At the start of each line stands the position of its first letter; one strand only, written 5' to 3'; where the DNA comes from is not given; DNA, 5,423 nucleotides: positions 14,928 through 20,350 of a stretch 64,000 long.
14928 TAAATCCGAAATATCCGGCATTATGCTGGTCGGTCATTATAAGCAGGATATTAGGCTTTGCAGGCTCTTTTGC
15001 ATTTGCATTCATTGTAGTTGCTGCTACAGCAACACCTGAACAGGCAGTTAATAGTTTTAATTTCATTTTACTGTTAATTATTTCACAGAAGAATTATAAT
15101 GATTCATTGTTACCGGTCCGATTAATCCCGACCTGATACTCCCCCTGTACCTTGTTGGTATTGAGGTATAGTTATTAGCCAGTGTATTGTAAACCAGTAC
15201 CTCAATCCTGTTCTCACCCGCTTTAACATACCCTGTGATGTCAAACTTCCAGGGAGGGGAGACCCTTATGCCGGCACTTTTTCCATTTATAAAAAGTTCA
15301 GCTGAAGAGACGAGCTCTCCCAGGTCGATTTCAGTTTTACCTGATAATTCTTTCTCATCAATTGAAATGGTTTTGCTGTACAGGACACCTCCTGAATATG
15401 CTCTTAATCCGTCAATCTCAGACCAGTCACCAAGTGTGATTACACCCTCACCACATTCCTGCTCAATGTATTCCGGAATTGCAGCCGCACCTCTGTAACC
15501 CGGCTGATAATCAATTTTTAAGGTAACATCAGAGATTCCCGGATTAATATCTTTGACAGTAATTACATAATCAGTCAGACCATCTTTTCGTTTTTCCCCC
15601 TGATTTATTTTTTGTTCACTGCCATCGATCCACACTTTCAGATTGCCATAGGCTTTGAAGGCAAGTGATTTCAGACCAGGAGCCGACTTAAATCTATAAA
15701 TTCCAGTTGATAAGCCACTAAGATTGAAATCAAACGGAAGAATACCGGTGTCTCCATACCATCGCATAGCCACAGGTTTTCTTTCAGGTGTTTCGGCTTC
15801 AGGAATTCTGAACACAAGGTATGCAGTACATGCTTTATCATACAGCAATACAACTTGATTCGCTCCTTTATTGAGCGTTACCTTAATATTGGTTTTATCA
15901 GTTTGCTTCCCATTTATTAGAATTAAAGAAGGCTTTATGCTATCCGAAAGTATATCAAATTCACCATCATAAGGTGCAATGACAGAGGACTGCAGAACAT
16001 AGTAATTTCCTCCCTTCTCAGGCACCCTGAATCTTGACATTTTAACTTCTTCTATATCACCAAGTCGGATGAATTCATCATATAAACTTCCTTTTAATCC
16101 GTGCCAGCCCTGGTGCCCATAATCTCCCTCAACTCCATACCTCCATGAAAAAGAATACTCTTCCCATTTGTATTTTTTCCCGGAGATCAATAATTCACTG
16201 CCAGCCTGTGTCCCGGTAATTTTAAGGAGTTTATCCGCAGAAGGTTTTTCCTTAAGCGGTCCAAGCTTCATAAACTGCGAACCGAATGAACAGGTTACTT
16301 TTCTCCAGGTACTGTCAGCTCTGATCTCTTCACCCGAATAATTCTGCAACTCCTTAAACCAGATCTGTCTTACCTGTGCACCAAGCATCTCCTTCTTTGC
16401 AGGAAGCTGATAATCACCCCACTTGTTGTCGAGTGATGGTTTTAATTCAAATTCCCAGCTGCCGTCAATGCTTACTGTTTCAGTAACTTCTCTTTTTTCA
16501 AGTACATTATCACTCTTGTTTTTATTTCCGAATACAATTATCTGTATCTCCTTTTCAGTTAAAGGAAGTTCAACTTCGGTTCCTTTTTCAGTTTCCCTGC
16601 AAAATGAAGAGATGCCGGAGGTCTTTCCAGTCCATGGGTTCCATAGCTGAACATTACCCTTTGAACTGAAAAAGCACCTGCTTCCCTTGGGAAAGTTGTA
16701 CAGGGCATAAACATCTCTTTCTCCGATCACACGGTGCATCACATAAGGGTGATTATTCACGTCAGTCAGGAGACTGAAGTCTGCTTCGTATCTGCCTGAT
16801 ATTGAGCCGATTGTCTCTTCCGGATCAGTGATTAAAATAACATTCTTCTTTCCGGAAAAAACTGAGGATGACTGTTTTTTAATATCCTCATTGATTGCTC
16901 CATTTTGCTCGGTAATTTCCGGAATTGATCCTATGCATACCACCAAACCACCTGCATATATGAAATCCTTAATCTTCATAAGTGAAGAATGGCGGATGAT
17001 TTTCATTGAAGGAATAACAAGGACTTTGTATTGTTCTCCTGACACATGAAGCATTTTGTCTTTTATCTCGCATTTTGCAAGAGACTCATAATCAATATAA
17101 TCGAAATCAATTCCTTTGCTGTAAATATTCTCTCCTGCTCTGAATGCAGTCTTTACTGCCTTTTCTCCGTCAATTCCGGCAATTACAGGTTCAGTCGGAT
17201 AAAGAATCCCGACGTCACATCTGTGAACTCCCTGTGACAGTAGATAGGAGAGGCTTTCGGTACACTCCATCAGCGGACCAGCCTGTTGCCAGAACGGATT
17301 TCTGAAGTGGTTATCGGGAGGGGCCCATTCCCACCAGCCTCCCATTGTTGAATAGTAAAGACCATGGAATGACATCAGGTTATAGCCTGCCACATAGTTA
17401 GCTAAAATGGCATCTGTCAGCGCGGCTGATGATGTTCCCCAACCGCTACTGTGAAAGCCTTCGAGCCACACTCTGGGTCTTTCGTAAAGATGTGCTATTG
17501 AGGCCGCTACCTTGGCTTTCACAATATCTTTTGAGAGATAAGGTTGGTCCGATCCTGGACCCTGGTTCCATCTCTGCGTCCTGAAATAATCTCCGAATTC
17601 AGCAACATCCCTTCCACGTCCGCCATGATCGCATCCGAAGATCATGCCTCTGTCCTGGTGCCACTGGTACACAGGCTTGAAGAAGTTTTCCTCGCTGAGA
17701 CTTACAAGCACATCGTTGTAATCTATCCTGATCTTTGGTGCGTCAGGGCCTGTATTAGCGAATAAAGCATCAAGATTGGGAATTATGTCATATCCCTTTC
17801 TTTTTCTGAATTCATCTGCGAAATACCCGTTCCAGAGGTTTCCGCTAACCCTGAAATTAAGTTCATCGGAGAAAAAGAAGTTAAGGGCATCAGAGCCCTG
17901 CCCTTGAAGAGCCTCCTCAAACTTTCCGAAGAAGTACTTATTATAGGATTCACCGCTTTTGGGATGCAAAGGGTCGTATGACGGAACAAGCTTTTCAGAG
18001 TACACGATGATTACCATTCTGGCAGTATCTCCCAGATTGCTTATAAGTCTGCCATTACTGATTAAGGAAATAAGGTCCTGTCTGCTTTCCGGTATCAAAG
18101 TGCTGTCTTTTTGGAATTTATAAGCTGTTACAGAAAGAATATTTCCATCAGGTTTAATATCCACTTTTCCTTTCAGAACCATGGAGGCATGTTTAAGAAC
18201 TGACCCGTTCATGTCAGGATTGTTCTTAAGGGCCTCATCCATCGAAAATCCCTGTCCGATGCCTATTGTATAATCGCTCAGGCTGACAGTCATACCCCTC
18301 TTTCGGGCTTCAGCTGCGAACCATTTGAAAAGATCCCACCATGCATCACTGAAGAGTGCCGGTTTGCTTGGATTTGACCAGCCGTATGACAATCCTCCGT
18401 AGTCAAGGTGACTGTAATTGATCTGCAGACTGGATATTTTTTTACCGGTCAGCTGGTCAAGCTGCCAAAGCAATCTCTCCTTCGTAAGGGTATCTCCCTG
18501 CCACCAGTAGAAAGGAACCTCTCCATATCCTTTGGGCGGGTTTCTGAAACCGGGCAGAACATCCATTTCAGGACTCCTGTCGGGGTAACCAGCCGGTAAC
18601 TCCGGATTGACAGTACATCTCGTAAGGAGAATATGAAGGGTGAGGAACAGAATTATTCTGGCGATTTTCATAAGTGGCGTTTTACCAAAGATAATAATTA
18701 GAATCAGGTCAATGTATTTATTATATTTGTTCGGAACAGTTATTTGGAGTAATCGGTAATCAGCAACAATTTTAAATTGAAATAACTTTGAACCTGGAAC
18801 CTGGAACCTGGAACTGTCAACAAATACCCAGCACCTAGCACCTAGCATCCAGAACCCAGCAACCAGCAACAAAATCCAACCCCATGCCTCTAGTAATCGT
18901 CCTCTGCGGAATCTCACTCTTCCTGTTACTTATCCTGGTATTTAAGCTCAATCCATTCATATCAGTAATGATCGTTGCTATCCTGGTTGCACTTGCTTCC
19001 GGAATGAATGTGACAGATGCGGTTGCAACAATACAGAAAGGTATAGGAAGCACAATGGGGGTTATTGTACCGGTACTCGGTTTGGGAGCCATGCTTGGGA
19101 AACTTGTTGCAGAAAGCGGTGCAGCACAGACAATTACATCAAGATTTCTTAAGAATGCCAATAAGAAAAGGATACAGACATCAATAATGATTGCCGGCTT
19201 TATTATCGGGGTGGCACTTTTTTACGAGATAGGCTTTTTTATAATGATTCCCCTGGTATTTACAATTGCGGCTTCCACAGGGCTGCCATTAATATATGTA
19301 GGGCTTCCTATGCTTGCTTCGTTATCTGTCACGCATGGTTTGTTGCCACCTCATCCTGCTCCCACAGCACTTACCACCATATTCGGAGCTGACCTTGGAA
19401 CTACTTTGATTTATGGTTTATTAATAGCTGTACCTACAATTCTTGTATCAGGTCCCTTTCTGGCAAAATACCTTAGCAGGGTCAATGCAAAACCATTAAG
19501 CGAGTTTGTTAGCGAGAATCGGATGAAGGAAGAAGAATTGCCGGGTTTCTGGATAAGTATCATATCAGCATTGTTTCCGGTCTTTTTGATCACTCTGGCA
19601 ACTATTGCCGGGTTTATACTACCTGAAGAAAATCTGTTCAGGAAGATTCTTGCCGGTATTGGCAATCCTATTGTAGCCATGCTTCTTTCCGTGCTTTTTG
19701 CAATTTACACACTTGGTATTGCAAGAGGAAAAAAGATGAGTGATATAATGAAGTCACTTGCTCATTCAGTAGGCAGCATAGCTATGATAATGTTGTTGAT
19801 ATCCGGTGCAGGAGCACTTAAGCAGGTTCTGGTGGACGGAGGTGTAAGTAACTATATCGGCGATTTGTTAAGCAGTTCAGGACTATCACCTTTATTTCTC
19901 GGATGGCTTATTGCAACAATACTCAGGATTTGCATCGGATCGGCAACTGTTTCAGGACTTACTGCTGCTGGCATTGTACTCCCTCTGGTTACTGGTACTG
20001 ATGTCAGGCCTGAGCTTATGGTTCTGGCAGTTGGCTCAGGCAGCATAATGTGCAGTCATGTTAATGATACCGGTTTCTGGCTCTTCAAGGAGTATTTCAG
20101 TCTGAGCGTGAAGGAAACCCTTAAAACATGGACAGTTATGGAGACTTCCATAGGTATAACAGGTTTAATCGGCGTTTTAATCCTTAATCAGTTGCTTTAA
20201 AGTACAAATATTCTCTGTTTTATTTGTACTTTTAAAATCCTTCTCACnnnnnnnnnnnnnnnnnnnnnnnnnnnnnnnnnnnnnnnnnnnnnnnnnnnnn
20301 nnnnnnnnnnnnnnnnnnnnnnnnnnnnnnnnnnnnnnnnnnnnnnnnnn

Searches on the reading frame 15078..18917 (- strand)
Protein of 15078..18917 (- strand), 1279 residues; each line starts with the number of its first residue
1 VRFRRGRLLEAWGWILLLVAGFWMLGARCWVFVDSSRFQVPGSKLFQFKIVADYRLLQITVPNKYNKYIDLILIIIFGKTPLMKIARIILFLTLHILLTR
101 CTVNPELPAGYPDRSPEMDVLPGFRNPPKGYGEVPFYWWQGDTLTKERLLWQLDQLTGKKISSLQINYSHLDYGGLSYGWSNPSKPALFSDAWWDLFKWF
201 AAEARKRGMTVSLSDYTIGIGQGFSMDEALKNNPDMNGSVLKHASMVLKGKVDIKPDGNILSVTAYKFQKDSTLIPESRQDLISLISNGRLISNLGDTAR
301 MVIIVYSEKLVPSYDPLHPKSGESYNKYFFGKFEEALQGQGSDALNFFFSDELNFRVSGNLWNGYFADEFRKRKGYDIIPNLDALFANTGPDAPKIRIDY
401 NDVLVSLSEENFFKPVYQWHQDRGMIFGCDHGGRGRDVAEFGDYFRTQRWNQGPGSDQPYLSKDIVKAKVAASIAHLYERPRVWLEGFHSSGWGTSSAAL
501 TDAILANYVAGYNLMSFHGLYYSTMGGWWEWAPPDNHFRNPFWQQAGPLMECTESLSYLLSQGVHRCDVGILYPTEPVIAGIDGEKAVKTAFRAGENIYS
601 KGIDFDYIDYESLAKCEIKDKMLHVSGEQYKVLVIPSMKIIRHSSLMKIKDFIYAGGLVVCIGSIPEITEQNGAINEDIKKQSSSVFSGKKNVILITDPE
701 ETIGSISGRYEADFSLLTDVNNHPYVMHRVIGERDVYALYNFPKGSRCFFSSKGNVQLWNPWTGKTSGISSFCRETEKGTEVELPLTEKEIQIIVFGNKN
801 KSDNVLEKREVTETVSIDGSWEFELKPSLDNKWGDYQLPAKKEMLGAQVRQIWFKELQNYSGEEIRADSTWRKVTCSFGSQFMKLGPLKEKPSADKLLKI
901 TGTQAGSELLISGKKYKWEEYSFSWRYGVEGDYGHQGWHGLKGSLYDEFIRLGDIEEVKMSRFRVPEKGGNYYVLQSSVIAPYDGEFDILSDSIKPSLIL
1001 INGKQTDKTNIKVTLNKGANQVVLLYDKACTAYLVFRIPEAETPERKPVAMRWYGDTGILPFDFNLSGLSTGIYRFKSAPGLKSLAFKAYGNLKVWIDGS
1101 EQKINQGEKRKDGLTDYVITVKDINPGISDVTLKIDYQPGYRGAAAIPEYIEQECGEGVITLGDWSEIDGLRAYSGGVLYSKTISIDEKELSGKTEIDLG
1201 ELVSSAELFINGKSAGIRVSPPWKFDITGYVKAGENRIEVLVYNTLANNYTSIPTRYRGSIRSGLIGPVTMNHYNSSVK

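Call 83: search_protein_families(library=pfam, proteins=[window:15078-18917:-], max_evalue=0.00001)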
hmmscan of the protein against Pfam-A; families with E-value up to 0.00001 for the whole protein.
window:15078-18917:- (1279 aa): 2 families
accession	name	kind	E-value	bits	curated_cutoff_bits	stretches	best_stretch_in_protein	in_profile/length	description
PF17132.9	Glyco_hydro_106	-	3.7e-28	98.9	29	1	317-770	271-740/743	alpha-L-rhamnosidase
PF02837.24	Glyco_hydro_2_N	-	9.2e-10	39.1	28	1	1168-1244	57-135/169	Glycosyl hydrolases family 2, sugar binding domain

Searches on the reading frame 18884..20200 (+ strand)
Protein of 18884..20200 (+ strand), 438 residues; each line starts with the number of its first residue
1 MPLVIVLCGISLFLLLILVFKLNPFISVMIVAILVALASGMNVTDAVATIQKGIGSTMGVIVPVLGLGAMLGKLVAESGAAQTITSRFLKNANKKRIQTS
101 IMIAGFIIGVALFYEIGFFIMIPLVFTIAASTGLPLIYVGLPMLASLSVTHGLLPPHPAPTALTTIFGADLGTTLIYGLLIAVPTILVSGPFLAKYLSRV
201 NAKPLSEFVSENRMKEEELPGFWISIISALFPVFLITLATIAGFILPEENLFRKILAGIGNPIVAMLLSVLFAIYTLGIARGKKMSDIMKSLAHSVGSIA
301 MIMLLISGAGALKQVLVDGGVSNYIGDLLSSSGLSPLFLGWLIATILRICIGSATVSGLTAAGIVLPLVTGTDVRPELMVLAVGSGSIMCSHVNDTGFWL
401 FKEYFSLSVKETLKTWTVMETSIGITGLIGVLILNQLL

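Call 39: search_protein_families(library=pfam, proteins=[window:18884-20200:+], max_evalue=0.00001)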
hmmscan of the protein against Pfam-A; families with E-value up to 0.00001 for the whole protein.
window:18884-20200:+ (438 aa): 3 families
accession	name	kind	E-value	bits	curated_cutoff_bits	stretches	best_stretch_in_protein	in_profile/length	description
PF02447.22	GntP_permease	-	8.1e-155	516.3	22.5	1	1-435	1-438/440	GntP family permease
PF03600.22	CitMHS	-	1.4e-14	54.4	31.9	1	15-384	2-336/336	Citrate transporter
PF06808.19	DctM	-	1.4e-06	27.8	23.8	1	148-361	140-335/413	Tripartite ATP-independent periplasmic transporter, DctM component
